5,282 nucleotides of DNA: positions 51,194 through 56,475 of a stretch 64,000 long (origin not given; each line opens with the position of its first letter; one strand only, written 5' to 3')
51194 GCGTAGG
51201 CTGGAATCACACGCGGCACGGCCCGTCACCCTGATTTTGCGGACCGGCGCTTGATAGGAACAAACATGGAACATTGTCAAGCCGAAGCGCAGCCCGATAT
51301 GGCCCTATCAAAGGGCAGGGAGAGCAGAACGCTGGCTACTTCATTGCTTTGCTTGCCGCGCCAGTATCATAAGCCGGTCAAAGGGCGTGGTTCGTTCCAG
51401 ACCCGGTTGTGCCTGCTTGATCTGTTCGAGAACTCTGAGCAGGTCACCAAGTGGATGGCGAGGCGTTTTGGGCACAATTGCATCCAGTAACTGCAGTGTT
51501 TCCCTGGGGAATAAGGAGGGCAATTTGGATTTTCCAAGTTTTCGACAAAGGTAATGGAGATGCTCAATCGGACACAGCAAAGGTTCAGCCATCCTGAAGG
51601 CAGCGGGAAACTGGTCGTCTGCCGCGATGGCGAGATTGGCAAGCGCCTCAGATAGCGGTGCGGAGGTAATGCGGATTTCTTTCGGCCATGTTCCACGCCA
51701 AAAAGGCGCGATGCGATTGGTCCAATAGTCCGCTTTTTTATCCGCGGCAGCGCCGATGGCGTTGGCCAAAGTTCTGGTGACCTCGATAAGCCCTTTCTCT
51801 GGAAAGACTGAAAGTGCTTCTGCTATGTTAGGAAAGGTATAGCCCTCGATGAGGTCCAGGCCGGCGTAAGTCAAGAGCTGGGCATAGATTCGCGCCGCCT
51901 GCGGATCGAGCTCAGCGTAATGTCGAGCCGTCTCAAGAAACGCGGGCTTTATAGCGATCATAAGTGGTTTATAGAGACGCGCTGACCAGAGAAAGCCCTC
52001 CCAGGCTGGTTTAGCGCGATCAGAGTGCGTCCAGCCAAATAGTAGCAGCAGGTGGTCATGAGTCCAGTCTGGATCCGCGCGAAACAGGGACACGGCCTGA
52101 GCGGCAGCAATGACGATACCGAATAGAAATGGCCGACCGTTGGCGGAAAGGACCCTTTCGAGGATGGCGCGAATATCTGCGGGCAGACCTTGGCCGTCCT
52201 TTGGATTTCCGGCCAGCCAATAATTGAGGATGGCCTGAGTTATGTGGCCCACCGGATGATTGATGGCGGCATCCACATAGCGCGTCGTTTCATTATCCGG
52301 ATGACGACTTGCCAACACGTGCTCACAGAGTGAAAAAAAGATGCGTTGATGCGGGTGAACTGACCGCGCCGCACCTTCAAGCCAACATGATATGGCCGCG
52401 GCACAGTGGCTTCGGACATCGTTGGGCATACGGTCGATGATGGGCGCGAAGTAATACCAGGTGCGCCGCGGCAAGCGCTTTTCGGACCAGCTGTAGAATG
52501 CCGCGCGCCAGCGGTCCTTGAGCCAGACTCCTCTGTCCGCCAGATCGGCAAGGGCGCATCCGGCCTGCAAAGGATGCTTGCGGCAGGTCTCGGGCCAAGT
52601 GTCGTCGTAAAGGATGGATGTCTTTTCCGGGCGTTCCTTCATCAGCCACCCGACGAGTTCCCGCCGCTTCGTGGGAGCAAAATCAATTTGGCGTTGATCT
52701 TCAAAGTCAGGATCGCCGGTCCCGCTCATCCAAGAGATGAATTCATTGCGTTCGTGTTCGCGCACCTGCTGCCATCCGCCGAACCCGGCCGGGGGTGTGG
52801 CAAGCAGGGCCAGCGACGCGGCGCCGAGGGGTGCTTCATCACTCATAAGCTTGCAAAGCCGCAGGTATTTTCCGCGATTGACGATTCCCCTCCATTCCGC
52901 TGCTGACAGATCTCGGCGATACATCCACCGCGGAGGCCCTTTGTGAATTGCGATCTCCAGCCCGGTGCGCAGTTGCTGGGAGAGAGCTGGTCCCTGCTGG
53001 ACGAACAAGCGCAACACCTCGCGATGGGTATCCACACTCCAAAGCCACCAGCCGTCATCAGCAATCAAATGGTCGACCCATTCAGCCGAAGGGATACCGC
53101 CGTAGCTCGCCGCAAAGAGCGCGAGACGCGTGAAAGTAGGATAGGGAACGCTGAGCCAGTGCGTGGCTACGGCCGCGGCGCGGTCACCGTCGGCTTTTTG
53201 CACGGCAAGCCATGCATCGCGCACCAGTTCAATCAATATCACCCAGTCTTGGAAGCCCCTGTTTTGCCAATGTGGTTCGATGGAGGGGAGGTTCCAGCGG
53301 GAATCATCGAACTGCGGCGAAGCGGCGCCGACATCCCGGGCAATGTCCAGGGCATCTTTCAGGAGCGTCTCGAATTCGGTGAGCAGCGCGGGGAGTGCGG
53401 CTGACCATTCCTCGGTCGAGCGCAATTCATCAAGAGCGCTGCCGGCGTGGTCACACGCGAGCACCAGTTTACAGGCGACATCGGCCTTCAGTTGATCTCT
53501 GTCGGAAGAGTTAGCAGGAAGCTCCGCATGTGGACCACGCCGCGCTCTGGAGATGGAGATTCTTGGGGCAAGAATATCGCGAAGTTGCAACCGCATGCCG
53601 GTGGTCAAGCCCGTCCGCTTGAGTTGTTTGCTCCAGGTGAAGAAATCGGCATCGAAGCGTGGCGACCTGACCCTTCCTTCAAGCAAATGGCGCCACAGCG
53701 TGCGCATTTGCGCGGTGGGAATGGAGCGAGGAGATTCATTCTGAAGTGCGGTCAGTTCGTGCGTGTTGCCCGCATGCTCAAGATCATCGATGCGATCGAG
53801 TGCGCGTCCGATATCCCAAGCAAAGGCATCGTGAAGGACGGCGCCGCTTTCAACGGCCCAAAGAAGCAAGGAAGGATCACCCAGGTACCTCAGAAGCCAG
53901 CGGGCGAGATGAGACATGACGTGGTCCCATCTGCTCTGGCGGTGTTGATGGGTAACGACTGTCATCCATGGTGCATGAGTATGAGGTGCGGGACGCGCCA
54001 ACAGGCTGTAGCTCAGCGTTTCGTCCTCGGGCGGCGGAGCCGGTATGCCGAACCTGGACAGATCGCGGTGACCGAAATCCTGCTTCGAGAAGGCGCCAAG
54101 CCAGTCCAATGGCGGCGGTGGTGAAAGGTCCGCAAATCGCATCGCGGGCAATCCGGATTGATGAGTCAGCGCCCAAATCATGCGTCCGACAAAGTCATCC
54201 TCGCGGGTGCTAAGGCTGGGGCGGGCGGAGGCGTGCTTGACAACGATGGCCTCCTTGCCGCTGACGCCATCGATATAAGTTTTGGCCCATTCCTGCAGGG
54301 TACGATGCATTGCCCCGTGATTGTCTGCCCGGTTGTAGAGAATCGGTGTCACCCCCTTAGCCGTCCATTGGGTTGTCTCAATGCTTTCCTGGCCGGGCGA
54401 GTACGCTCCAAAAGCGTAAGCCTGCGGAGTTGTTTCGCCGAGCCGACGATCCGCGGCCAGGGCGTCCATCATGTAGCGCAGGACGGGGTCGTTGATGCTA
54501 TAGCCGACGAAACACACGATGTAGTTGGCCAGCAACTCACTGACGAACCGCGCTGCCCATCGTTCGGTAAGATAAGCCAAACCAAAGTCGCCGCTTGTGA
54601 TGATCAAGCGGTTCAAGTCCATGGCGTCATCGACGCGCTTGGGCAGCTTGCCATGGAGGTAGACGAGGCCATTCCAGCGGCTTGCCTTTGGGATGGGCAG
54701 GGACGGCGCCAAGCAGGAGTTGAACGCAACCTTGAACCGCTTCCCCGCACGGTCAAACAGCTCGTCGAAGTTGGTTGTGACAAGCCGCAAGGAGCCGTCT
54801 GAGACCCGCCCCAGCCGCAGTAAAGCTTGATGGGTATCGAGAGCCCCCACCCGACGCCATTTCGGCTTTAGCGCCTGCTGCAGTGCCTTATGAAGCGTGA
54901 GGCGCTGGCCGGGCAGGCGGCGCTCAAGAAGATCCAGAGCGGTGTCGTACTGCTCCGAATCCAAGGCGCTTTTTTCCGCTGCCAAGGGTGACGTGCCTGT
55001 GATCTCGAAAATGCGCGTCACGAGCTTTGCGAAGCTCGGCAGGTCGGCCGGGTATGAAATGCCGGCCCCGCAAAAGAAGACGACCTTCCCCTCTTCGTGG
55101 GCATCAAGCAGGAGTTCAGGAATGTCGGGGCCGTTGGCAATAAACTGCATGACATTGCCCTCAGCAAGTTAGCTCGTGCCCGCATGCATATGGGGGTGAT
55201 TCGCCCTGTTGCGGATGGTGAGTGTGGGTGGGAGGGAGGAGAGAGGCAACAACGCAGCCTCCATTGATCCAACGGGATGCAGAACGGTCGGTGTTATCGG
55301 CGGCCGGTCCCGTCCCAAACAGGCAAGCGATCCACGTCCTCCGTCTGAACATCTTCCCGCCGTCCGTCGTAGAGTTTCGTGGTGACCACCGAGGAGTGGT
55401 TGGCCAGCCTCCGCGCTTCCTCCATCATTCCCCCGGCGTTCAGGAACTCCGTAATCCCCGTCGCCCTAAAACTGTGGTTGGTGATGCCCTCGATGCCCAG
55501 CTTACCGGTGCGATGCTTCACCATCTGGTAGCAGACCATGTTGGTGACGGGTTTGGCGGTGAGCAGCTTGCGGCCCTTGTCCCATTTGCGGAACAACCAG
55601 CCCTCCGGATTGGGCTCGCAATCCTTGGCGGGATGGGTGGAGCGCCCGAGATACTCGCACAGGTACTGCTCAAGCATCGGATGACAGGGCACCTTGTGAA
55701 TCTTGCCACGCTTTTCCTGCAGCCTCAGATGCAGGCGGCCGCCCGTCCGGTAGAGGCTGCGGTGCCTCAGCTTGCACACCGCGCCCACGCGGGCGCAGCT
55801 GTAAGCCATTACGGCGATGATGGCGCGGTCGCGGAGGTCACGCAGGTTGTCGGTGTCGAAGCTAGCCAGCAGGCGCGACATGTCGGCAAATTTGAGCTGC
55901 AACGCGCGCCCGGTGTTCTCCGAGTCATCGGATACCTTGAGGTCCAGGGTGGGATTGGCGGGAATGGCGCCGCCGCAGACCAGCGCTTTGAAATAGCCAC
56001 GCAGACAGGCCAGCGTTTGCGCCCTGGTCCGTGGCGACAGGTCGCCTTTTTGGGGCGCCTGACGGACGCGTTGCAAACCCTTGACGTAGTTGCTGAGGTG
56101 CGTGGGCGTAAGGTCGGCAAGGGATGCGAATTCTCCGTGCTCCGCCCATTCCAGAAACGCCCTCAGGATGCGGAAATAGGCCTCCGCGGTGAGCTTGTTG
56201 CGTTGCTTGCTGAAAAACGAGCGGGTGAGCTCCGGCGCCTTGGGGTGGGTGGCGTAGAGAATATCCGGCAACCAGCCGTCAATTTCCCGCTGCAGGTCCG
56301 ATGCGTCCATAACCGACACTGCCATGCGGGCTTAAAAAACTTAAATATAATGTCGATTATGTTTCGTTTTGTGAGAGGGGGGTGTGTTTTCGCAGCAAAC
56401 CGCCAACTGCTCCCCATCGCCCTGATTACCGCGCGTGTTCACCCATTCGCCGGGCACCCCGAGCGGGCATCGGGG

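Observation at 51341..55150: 1269-aa SIR2-domain giant (defence-associated-sirtuin-like) with ~1000 aa of unassigned sensor region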

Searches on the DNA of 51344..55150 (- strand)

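Call 29: search_dna_similar(query=L005:2001-5816:+, collection=ecoli_genomes, mode=near, max_rows=8)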
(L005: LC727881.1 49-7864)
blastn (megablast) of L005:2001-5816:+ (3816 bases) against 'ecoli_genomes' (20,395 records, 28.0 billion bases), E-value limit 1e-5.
Records with a match: 76; places in all: 77; records where one place covers at least 80% of the query: 72.
Genomes with a match: 76 of 5426; with a place that covers at least 80% of the query: 72. Places per genome that has any: lowest 1, median 1, highest 2. On chromosomes: 77 places; on plasmids: 0.
Best place of each record, by identity: >=99% 67; 95-99% 1; 90-95% 7; 80-90% 1.
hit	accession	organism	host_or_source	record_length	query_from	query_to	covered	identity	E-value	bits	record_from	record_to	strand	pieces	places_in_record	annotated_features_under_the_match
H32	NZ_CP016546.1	Escherichia coli strain O177:H21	Homo sapiens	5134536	1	3816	100%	100.0%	0e+0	7042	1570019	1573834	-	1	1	dsr1: anti-phage defense-associated sirtuin Dsr1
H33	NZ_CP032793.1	Escherichia coli strain NZRM3614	missing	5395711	1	3816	100%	100.0%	0e+0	7042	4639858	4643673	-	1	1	dsr1: anti-phage defense-associated sirtuin Dsr1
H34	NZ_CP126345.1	Escherichia coli strain DX6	water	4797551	1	3816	100%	100.0%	0e+0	7042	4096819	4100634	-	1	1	dsr1: anti-phage defense-associated sirtuin Dsr1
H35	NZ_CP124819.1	Escherichia coli strain C325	Homo sapiens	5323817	1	3816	100%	100.0%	0e+0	7042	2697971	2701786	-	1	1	dsr1: anti-phage defense-associated sirtuin Dsr1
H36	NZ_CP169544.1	Escherichia coli O157:H7 strain AC-3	Soil from greenhouses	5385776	1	3816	100%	100.0%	0e+0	7042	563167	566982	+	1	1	dsr1: anti-phage defense-associated sirtuin Dsr1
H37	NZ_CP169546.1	Escherichia coli O157:H7 strain AC-5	Soil from greenhouses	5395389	1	3816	100%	100.0%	0e+0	7042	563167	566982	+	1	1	dsr1: anti-phage defense-associated sirtuin Dsr1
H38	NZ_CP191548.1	Escherichia coli strain 19451123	patient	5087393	1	3816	100%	100.0%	0e+0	7042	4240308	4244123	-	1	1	dsr1: anti-phage defense-associated sirtuin Dsr1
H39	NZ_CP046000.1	Escherichia coli strain 1916D18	swine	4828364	1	3816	100%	99.9%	0e+0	7036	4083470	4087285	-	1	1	dsr1: anti-phage defense-associated sirtuin Dsr1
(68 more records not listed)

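Call 30: get_annotated_region(hit=H32, flank=6000)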
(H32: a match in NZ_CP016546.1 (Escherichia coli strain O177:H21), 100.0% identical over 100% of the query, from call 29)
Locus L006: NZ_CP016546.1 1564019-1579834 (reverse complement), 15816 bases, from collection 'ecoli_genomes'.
description: Escherichia coli strain O177:H21 chromosome, complete genome
organism: Escherichia coli strain O177:H21 (NCBI taxid 562)
replicon: chromosome; assembly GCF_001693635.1
host: Homo sapiens; source: feces; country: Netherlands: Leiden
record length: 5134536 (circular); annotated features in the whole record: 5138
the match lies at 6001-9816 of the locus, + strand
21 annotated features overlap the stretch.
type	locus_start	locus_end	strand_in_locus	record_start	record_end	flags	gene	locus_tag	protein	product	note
CDS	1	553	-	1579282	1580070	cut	fhuF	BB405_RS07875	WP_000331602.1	siderophore-iron reductase FhuF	-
CDS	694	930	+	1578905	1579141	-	yjjZ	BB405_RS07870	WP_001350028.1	DUF1435 domain-containing protein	-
tRNA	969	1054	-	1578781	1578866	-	-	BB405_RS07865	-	tRNA-Leu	-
tRNA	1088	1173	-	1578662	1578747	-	-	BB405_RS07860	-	tRNA-Leu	-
tRNA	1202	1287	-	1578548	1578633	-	-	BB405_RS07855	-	tRNA-Leu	-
CDS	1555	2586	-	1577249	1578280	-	rsmC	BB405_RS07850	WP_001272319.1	16S rRNA (guanine(1207)-N(2))-methyltransferase RsmC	-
CDS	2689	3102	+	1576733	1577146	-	holD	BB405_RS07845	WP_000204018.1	DNA polymerase III subunit psi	-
CDS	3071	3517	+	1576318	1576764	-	rimI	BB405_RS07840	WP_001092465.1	ribosomal protein S18-alanine N-acetyltransferase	-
CDS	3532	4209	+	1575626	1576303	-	yjjG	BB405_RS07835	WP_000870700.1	pyrimidine 5'-nucleotidase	-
CDS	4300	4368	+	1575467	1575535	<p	-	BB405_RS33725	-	hypothetical protein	incomplete; partial in the middle of a contig; missing C-terminus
CDS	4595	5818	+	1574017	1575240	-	-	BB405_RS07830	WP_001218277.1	tyrosine-type recombinase/integrase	-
CDS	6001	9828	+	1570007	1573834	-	dsr1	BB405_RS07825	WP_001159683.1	anti-phage defense-associated sirtuin Dsr1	-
CDS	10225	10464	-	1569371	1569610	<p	-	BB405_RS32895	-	DUF551 domain-containing protein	incomplete; partial in the middle of a contig; missing N-terminus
CDS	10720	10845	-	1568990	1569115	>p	-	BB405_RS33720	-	hypothetical protein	incomplete; partial in the middle of a contig; missing C-terminus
CDS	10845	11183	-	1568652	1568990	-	-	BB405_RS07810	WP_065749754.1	hypothetical protein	-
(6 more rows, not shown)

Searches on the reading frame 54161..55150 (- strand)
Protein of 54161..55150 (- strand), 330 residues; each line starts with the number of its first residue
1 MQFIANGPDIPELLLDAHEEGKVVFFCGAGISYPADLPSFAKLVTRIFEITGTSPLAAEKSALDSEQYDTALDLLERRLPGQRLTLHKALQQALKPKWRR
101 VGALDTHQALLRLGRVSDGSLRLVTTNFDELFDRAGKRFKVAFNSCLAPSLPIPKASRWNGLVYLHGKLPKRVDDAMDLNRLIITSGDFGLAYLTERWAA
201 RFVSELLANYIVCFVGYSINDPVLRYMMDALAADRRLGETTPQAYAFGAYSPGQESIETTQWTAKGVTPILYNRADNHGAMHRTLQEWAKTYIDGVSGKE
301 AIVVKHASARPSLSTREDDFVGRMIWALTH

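Call 43: predict_structure(alignment_id=A3)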
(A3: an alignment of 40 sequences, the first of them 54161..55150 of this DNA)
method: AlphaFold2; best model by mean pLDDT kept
length: 330 residues; sequences in the alignment: 40
mean_pLDDT: 63.0   pTM: 0.60
mean pLDDT of the five models: 63.0, 56.6, 50.2, 49.5, 48.6
residues with pLDDT >= 90: 15; 70-90: 128; 50-70: 85; < 50: 102
segments of 3 or more residues with pLDDT < 50: 1-8, 28-31, 97-132, 143-190
pLDDT, mean of each block of 10 residues (from residue 1): 37 68 59 53 84 92 78 85 80 60 45 43 39 53 43 30 31 39 35 63 76 61 64 67 76 88 78 78 85 76 82 66 65
secondary structure, 60 per line:
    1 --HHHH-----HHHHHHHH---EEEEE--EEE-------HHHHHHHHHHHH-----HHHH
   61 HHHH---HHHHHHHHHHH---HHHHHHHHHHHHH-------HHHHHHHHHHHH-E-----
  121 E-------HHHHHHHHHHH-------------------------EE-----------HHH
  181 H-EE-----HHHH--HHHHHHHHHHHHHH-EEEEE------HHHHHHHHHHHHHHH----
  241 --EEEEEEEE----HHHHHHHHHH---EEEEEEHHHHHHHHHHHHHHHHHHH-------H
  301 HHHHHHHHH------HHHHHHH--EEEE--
elements in order: H3-6 H12-19 E23-27 E30-32 H40-51 H57-64 H68-78 H82-94 H102-113 H129-139 H178-181 H190-193 H196-209 E211-215 H222-236 E243-250 H255-264 E268-273 H274-292 H300-309 H316-322 E325-328

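Call 50: fold_search(model_id=the predicted structure, library=pdb)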
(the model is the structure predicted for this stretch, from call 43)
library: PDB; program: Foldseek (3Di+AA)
matches with E <= 10: 150; with E <= 0.001: 0
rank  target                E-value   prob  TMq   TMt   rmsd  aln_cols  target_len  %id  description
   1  8wyc_D                2.2e-02  0.63  0.24  0.27  20.0       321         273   16  Cryo-EM structure of DSR2 (H171A)-tube-NAD+ (partial) complex (released 2024-04-10)
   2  8wkt_A                4.4e-02  0.44  0.25  0.11  18.5       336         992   15  Cryo-EM structure of DSR2-DSAD1 complex (released 2024-05-22)
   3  1uyv_A                1.1e-01  0.12  0.13  0.09  13.1       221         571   12  Acetyl-CoA carboxylase carboxyltransferase domain L1705I/V1967I mutant (released 2004-03-29)
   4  9v12_i                4.9e-01  0.10  0.21  0.24  19.3       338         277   16  Helical structure of KomBCMUT in complex with dITP and NAD (released 2025-12-24)
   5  8ygc_E                7.2e-01  0.11  0.25  0.28  19.2       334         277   14  The Dimer Structure of DSR2-SPR (released 2025-03-05)
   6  8esq_b                7.2e-01  0.06  0.18  0.16  17.2       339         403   10  Ytm1 associated nascent 60S ribosome State 2 (released 2022-11-30)
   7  9fqr_G8               1.1e+00  0.02  0.16  0.13  22.7       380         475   14  96-nm repeat of axonemal doublet microtubules from bovine sperm (released 2025-03-26)
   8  6rzq_B                1.6e+00  0.20  0.13  0.11   6.2        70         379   17  Plasmodium falciparum Hsp70-x chaperone nucleotide binding domain - ANP-PnP bound state (released 2019-10-02)
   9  6lhx_B                1.6e+00  0.13  0.17  0.15   6.0       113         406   12  Crystal structure of ThsA (released 2020-06-24)
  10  4fl9                  2.2e+00  0.11  0.13  0.09   7.6        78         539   19  Crystal Structure of bovine hsc70(aa1-554)E213A/D214A at 1.9A Resolution (released 2013-10-02)
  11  7ooe_B                2.3e+00  0.16  0.13  0.11   6.2        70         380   17  Plasmodium falciparum Hsp70-x chaperone nucleotide binding domain in complex with Z321318226 (released 2021-06-02)
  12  3gak_A                2.3e+00  0.01  0.13  0.14  21.3       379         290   11  Structure of Giardia fructose-1,6-biphosphate aldolase (released 2009-03-31)
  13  2e88                  2.5e+00  0.13  0.13  0.12   7.9        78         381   18  Crystal structure of the human Hsp70 ATPase domain in the apo form (released 2008-01-22)
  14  3wry_A                2.7e+00  0.07  0.12  0.09  17.1        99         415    8  Crystal structure of helicase complex 2 (released 2014-08-13)
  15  1ix8                  2.7e+00  0.04  0.12  0.10   8.9       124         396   12  Aspartate Aminotransferase Active Site Mutant V39F/N194A (released 2002-07-03)
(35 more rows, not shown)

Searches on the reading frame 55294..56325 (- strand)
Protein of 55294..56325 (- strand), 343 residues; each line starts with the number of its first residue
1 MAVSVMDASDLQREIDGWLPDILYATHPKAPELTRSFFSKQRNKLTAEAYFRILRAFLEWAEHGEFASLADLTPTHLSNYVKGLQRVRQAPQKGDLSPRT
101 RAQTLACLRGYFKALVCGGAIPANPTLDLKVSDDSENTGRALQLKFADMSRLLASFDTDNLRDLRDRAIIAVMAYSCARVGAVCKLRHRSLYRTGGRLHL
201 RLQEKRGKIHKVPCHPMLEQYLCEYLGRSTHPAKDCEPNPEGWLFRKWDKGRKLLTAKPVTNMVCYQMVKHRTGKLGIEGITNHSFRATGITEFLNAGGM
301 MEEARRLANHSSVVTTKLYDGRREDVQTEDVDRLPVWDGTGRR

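Call 9: search_protein_families(library=pfam, proteins=[window:55294-56325:-], max_evalue=0.001)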
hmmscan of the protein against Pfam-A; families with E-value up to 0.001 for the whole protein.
window:55294-56325:- (343 aa): 2 families
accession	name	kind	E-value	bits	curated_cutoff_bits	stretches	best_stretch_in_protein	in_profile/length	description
PF00589.27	Phage_integrase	-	9.2e-13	48.8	27.1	1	144-319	3-165/172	Phage integrase family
PF02899.23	Phage_int_SAM_1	-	6.1e-08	33.3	22.3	1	40-116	12-80/83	Phage integrase, N-terminal SAM-like domain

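Call 22: search_protein_families(library=padloc, proteins=[window:55294-56325:-], max_evalue=0.001)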
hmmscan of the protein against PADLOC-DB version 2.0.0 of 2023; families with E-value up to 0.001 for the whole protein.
window:55294-56325:- (343 aa): 0 families

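Call 61: search_protein_families(library=phrogs, proteins=[window:55294-56325:-], max_evalue=0.01)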
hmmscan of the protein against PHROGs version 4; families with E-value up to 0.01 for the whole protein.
window:55294-56325:- (343 aa): 2 families
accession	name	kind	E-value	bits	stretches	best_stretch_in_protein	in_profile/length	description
phrog_1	-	integration and excision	4.4e-31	109.8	1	48-334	184-447/611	integrase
phrog_216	-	integration and excision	4.6e-19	69.6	1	144-329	56-231/301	integrase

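Call 62: search_protein_families(library=ncbifam, proteins=[window:55294-56325:-], max_evalue=0.001)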
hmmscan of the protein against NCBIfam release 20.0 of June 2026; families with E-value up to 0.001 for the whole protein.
window:55294-56325:- (343 aa): 7 families
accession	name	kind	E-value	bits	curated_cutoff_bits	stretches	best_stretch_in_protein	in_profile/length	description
TIGR02225.1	recomb_XerD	equivalog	2e-22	79.9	329.6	1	40-320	11-272/290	site-specific tyrosine recombinase XerD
TIGR02224.1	recomb_XerC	equivalog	4.3e-22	78.8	335.15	1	40-319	11-274/295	tyrosine recombinase XerC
NF001399.0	PRK00283.1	subfamily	3.5e-20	72.4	279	1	44-319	24-280/300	tyrosine recombinase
NF002331.0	PRK01287.1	subfamily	8.2e-19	67.8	371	1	41-319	41-309/365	site-specific tyrosine recombinase XerC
NF040815.2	recomb_XerA_Arch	equivalog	1.6e-17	63.9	220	1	41-320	11-252/263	site-specific tyrosine recombinase/integron integrase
NF003462.0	PRK05084.1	equivalog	6.4e-08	31.7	267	1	154-334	188-356/360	tyrosine recombinase XerS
TIGR02249.1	integrase_gron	subfamily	0.00029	20.3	265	0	260-320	237-298/315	integron integrase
